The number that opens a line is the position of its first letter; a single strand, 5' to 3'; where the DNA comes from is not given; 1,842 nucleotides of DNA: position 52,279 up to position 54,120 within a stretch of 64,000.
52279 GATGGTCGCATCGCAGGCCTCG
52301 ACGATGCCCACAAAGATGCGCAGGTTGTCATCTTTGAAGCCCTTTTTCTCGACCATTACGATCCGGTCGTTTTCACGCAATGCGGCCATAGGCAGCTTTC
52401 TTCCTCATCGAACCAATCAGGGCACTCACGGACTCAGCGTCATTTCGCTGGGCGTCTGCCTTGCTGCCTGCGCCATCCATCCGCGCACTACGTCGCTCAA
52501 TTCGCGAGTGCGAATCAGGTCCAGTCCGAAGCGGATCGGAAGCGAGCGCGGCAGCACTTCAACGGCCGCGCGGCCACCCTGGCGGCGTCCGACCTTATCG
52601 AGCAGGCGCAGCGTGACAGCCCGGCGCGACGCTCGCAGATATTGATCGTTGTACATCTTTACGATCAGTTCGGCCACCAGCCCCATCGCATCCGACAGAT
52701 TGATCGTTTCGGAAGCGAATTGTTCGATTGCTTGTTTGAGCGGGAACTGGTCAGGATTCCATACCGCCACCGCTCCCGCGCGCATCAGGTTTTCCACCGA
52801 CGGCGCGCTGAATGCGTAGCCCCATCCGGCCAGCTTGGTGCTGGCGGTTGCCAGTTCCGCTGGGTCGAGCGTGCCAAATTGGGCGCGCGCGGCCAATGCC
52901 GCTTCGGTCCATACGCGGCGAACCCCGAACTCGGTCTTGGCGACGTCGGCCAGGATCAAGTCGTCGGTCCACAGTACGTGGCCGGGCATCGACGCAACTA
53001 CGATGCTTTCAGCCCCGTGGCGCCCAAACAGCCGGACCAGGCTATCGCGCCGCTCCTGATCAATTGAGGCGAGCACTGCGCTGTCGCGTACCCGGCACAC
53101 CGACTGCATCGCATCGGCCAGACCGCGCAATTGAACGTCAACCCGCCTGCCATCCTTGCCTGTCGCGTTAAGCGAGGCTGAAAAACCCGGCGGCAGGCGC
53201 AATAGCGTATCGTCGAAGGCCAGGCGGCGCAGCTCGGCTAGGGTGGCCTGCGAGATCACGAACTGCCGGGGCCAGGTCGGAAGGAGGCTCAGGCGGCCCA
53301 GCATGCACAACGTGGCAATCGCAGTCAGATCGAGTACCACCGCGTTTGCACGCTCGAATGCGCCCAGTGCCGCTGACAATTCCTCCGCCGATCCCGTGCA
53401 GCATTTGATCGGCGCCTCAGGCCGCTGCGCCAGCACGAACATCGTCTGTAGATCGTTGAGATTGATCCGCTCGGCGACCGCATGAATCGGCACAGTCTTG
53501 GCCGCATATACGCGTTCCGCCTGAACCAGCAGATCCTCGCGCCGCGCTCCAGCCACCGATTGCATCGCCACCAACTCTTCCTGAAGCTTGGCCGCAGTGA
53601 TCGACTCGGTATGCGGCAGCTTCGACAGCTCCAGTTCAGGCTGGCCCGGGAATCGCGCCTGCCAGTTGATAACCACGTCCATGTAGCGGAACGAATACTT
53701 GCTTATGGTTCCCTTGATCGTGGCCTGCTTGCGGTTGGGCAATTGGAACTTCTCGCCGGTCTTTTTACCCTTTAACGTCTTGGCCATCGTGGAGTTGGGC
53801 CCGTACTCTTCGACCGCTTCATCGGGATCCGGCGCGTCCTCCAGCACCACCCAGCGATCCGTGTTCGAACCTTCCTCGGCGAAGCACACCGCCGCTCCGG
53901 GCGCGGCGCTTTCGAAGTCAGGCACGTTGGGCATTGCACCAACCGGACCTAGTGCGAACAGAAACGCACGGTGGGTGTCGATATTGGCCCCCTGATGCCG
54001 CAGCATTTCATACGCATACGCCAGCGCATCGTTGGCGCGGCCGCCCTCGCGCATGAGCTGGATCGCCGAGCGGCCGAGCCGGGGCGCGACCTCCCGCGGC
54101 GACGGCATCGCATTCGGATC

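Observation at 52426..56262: Giant single-polypeptide candidate conflict system: REase-like + TPR solenoid + GreA/B-C-like + PIN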

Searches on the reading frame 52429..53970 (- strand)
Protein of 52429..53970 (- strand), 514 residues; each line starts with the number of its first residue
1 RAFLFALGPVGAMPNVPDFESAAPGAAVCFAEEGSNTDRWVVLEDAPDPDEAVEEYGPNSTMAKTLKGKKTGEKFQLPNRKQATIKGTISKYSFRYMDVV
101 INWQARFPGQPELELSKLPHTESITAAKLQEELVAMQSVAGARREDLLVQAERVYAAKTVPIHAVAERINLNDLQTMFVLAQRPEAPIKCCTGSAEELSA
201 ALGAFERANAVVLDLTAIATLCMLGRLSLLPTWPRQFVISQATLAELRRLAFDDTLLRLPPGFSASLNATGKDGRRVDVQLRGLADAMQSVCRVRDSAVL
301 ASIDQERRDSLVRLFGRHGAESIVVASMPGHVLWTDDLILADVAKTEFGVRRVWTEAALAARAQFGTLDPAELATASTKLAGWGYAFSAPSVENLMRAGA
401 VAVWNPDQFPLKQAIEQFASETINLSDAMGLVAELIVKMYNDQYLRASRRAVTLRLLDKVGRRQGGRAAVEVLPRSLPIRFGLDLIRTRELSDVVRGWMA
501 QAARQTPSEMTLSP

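Call 43: predict_structure(alignment_id=A4)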
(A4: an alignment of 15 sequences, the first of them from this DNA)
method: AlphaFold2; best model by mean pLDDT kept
length: 514 residues; sequences in the alignment: 15
mean_pLDDT: 77.7   pTM: 0.66
mean pLDDT of the five models: 77.7, 76.8, 75.1, 74.7, 72.9
residues with pLDDT >= 90: 111; 70-90: 283; 50-70: 70; < 50: 50
segments of 3 or more residues with pLDDT < 50: 1-11, 109-121, 265-279, 506-514
pLDDT, mean of each block of 10 residues (from residue 1): 37 62 90 86 81 82 91 88 90 76 58 37 66 63 73 79 86 88 71 71 87 94 86 90 90 53 42 36 84 87 89 93 92 92 88 89 85 87 74 86 87 85 75 87 86 92 85 77 65 87 56 36
secondary structure, 60 per line:
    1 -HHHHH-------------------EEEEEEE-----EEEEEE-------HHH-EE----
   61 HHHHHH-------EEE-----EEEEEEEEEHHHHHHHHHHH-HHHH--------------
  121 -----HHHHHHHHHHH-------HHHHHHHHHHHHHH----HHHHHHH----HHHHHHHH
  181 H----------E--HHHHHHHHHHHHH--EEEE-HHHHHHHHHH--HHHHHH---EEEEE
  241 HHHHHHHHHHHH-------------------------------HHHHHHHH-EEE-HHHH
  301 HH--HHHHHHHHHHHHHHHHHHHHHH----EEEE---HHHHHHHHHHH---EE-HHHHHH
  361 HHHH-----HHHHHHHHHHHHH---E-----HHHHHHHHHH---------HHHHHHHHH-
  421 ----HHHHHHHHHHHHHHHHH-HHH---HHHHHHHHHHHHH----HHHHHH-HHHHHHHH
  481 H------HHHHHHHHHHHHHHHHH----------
elements in order: H2-6 E26-32 E38-43 H61-66 E74-76 E82-90 H91-101 H103-106 H126-136 H144-157 H162-168 H173-181 H195-207 E210-213 H215-224 H227-232 E236-240 H241-252 H284-291 E293-295 H297-302 H305-326 E331-334 H338-348 H355-364 H370-382 H392-401 H411-419 H425-441 H449-461 H466-471 H473-481 H488-504

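Call 46: fold_search(model_id=the predicted structure, library=pdb)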
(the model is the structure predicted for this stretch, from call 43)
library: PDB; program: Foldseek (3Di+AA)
matches with E <= 10: 487; with E <= 0.001: 0
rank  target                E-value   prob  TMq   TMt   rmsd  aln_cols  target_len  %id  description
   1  9a7t_B                2.4e-03  1.00  0.13  0.40   2.2        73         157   22  Integrative model of RPOB-GREA by crosslinking MS and deep learning (released 2024-09-18)
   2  2pn0_C                2.9e-03  1.00  0.13  0.49   5.5        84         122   18  Prokaryotic transcription elongation factor GreA/GreB from Nitrosomonas europaea (released 2007-05-22)
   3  2pn0_D                6.2e-03  1.00  0.13  0.50   5.7        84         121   18  Prokaryotic transcription elongation factor GreA/GreB from Nitrosomonas europaea (released 2007-05-22)
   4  2pn0_A                9.4e-03  1.00  0.13  0.48   5.5        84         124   18  Prokaryotic transcription elongation factor GreA/GreB from Nitrosomonas europaea (released 2007-05-22)
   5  4rv1_A                2.2e-02  0.44  0.16  0.18  21.6       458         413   12  Crystal Structure of Engineered Protein. Northeast Structural Genomics Consortium (NESG) Target OR497. (released 2014-12-10)
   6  2f23_A                5.6e-02  1.00  0.13  0.41   7.1        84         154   18  Crystal structure of GreA factor homolog 1 (Gfh1) protein of Thermus thermophilus (released 2006-05-30)
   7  1grj                  5.9e-02  1.00  0.13  0.42   4.9        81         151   16  GREA TRANSCRIPT CLEAVAGE FACTOR FROM ESCHERICHIA COLI (released 1995-07-10)
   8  4rv1_F                5.9e-02  0.23  0.15  0.18  20.5       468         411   10  Crystal Structure of Engineered Protein. Northeast Structural Genomics Consortium (NESG) Target OR497. (released 2014-12-10)
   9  8a1i_A                6.2e-02  0.16  0.11  0.14  20.4       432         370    9  Crystal structure of murine Armc8 isoform beta (released 2023-04-12)
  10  5mfm_C                6.5e-02  0.25  0.14  0.19  19.6       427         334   10  Designed armadillo repeat protein peptide fusion YIIIM6AII_GS11_(KR)5 (released 2017-09-13)
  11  5mfl_A                7.4e-02  0.30  0.15  0.20  18.1       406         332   10  Designed armadillo repeat protein (KR)5_GS10_YIIIM6AII (released 2017-09-13)
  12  5mfm_A                7.8e-02  0.25  0.14  0.19  18.5       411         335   11  Designed armadillo repeat protein peptide fusion YIIIM6AII_GS11_(KR)5 (released 2017-09-13)
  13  5k7v_A                9.0e-02  0.13  0.09  0.14  20.3       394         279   10  Computational Design of Self-Assembling Cyclic Protein Homooligomers (released 2017-04-12)
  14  4ij1_A                1.0e-01  0.18  0.14  0.20  21.3       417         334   13  Bianthranilate-like analogue bound to anthranilate phosphoribosyltransferase (AnPRT; trpD) in absence of substrates. (released 2013-12-25)
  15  2j37_W                1.1e-01  0.16  0.16  0.16  20.3       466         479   13  MODEL OF MAMMALIAN SRP BOUND TO 80S RNCS (released 2006-11-08)
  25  2p4v_A                2.1e-01  1.00  0.13  0.39   3.1        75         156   13  Crystal structure of the transcript cleavage factor, GreB at 2.6A resolution (released 2008-01-22)
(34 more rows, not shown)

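Call 56: search_dna_similar(query=window:52429-53970:-, collection=plasmids, mode=protein, max_evalue=0.001, max_rows=15)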
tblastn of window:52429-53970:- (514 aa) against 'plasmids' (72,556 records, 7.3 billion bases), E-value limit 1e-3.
Records with a match: 1; places in all: 1; records where one place covers at least 80% of the query: 0.
Best place of each record, by identity: <60% 1.
By first word of the organism name: Sinorhizobium 1.
By predicted mobility (MOB-suite, as given by PLSDB): conjugative 1.
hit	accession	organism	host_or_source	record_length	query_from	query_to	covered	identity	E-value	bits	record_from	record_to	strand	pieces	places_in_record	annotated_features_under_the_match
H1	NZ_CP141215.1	Sinorhizobium meliloti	alfalfa,Isolate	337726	58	398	66%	22.6%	7e-8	63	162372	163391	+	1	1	hypothetical protein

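Call 57: search_dna_similar(query=window:52429-53970:-, collection=phages, mode=protein, max_evalue=0.001, max_rows=15)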
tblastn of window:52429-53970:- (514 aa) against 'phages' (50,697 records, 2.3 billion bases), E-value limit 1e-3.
No match.

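Call 58: get_annotated_region(hit=H1, flank=9000)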
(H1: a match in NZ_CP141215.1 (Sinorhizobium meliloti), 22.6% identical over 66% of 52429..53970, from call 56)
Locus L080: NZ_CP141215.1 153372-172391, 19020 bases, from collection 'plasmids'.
description: Sinorhizobium meliloti strain LMB1 plasmid pC, complete sequence
organism: Sinorhizobium meliloti (NCBI taxid 382)
taxonomy: Bacteria; Pseudomonadota; Alphaproteobacteria; Hyphomicrobiales; Rhizobiaceae; Sinorhizobium; Sinorhizobium meliloti
host: -; source: alfalfa,Isolate; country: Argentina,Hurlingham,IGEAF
typing (MOB-suite, as given by PLSDB): conjugative; relaxase MOBP,MOBP; mating-pair formation MPF_T
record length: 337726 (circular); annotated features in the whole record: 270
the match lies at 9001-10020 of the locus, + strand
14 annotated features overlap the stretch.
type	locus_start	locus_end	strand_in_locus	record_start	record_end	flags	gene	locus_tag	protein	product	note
CDS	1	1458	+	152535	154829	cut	-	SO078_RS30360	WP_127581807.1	ATP-dependent endonuclease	-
CDS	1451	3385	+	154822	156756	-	-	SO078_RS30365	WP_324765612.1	UvrD-helicase domain-containing protein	-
CDS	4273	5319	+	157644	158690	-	-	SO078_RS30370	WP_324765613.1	Shedu immune nuclease family protein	-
CDS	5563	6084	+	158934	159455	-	-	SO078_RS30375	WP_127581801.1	helix-turn-helix domain-containing protein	-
CDS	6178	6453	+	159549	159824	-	-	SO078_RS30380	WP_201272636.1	hypothetical protein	-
CDS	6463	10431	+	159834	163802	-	-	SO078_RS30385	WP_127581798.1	hypothetical protein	-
CDS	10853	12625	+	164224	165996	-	-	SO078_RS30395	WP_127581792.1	ThiF family adenylyltransferase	-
CDS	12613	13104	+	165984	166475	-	-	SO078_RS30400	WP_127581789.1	Mov34/MPN/PAD-1 family protein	-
CDS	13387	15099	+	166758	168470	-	-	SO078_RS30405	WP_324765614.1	hypothetical protein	-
CDS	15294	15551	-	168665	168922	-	-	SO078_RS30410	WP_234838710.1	DUF4238 domain-containing protein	-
CDS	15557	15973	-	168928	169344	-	-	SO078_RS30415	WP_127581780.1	hypothetical protein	-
CDS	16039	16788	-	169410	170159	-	-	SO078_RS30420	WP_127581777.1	DUF4145 domain-containing protein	-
CDS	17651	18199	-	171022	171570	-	-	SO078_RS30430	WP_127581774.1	hypothetical protein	-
CDS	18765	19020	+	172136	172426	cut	-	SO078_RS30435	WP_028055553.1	type II toxin-antitoxin system prevent-host-death family antitoxin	GO:0008219 - cell death [Evidence IEA]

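Call 59: search_protein_families(library=pfam, proteins=[L080:6463-10431:+], max_evalue=0.01)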
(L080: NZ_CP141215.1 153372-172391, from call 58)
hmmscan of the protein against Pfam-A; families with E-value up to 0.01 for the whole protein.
L080:6463-10431:+ (1322 aa): 10 families
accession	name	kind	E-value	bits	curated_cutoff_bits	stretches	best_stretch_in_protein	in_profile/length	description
PF20698.3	PIN-TPR-GreABC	-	5.3e-24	85.5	27.8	1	995-1133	1-137/138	PIN domain associated with the TPR-GreAB-C-PIN system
PF13428.12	TPR_14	-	2.5e-10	40.4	23.5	0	455-485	8-38/44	Tetratricopeptide repeat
PF14559.12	TPR_19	-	2.3e-08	34.7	25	0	226-291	2-61/68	Tetratricopeptide repeat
PF07719.23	TPR_2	-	1.1e-06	28.7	27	0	260-287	6-33/34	Tetratricopeptide repeat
PF13176.12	TPR_7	-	1e-05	25.6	27.9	0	520-537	7-24/36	Tetratricopeptide repeat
PF00515.34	TPR_1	-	2.1e-05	24.6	27.8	0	693-718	8-33/34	Tetratricopeptide repeat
PF13181.12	TPR_8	-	0.0018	18.7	25.7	0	257-287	3-33/34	Tetratricopeptide repeat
PF01272.25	GreA_GreB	-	0.0022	18.3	26.9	1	811-882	4-76/77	Transcription elongation factor, GreA/GreB, C-term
PF13424.12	TPR_12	-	0.0047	17.5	30.1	1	227-285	15-75/77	Tetratricopeptide repeat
PF13638.12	PIN_4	-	0.0093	16.7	21.9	0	1010-1134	12-123/132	PIN domain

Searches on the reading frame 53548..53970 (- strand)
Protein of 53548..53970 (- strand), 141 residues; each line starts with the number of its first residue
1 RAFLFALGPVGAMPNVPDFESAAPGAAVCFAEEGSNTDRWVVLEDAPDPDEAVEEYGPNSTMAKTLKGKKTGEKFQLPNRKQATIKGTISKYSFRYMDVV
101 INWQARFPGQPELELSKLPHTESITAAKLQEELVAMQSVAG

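Call 18: search_solved_structures(query=A3, max_evalue=10, show_alignments=3)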
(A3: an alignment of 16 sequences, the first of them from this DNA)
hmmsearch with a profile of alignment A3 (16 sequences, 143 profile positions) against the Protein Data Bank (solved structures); distinct sequences matched with E-value up to 10: 1.
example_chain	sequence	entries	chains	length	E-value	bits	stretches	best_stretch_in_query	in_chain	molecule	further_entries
3kwr_A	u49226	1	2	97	0.84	12.4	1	94-128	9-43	Putative RNA-binding protein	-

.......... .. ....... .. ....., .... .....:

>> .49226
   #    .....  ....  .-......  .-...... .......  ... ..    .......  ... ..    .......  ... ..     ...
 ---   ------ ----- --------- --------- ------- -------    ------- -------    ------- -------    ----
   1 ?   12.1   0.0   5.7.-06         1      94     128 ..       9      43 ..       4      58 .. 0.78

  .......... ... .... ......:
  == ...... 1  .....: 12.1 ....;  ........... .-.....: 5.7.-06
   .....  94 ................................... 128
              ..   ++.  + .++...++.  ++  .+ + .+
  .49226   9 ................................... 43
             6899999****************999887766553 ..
